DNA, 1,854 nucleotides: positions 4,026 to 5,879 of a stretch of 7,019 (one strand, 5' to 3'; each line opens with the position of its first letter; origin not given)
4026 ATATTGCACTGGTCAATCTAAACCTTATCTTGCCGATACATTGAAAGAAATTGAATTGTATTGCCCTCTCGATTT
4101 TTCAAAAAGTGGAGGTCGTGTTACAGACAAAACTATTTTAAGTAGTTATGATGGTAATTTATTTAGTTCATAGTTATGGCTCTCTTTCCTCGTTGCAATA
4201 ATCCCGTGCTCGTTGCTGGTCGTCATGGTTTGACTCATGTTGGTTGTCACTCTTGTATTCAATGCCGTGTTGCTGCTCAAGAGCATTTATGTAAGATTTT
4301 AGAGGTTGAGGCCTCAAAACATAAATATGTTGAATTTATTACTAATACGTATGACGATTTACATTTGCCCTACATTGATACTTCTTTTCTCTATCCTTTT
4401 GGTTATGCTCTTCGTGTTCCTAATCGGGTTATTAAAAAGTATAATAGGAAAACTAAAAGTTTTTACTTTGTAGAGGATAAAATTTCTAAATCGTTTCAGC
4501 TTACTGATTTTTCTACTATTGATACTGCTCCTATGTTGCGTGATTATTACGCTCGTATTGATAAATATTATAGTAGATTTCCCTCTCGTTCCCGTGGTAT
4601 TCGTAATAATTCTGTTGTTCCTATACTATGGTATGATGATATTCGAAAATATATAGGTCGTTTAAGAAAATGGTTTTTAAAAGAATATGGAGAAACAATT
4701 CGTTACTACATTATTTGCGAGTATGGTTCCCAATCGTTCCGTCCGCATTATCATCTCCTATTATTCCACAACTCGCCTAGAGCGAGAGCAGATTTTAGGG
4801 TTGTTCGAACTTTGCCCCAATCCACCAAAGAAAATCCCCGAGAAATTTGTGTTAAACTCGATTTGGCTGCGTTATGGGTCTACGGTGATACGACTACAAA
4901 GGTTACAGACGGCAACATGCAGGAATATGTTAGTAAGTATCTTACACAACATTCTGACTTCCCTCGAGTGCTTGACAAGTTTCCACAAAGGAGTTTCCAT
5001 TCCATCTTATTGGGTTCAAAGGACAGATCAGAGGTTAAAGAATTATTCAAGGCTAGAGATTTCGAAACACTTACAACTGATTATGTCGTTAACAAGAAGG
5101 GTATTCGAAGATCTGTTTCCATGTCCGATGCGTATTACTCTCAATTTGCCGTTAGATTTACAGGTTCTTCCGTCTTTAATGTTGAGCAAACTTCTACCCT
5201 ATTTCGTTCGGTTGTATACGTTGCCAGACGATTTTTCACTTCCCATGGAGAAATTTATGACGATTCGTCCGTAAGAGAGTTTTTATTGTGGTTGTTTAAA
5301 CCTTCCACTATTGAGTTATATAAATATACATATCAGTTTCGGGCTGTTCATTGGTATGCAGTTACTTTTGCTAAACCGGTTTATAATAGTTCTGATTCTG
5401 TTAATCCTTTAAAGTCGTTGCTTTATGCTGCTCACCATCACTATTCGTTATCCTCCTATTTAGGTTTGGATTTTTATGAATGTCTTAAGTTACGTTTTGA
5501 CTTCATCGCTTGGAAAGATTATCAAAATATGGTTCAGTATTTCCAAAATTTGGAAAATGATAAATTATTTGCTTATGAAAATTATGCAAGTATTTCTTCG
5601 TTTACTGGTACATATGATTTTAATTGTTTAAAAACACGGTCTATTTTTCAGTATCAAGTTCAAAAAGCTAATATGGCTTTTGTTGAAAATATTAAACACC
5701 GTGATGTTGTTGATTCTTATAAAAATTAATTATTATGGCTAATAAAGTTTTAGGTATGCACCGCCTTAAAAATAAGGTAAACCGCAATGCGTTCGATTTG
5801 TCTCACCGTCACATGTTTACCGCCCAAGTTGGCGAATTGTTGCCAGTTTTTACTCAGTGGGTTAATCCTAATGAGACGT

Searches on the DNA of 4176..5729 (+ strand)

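Call 69: search_rna_families(source=L025, start=2830, end=3700, threshold=evalue, max_evalue=1)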
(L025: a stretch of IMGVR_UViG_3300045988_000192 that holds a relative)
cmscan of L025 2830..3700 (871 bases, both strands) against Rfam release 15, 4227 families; matches with E-value up to 1: 10.
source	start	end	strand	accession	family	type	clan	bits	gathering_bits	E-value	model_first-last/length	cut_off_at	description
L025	3341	3438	+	RF03743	MIR7696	Gene; miRNA;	-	27.4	83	0.0079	1-88/88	no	MIR7696 microRNA precursor family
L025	3344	3435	+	RF03845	mir-3327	Gene; miRNA;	-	26.8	85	0.019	1-89/89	no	mir-3327 microRNA precursor family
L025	2922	2990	+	RF04052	mir-466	Gene; miRNA;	-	26.1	85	0.014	1-80/80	no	mir-466 microRNA precursor family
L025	3349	3428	+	RF00885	MIR821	Gene; miRNA;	-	22.3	249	0.09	80-196/275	no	MIR821 microRNA precursor family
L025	2922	2990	-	RF04052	mir-466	Gene; miRNA;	-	22.3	85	0.15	1-80/80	no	mir-466 microRNA precursor family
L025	3341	3438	-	RF03743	MIR7696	Gene; miRNA;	-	21.8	83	0.22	1-88/88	no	MIR7696 microRNA precursor family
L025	3329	3452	+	RF04111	MIR6274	Gene; miRNA;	-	21.3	80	0.29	1-107/107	no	MIR6274 microRNA precursor family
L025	2850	3044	+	RF01464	rliA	Gene; sRNA;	-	19.3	50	0.25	1-224/224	no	Listeria sRNA rliA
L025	3433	3525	+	RF04139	MIR841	Gene; miRNA;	-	18.8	200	0.39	1-212/212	no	MIR841 microRNA precursor family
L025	2919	2993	+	RF04133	MIR2646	Gene; miRNA;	-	16.3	245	0.63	1-256/256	no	MIR2646 microRNA precursor family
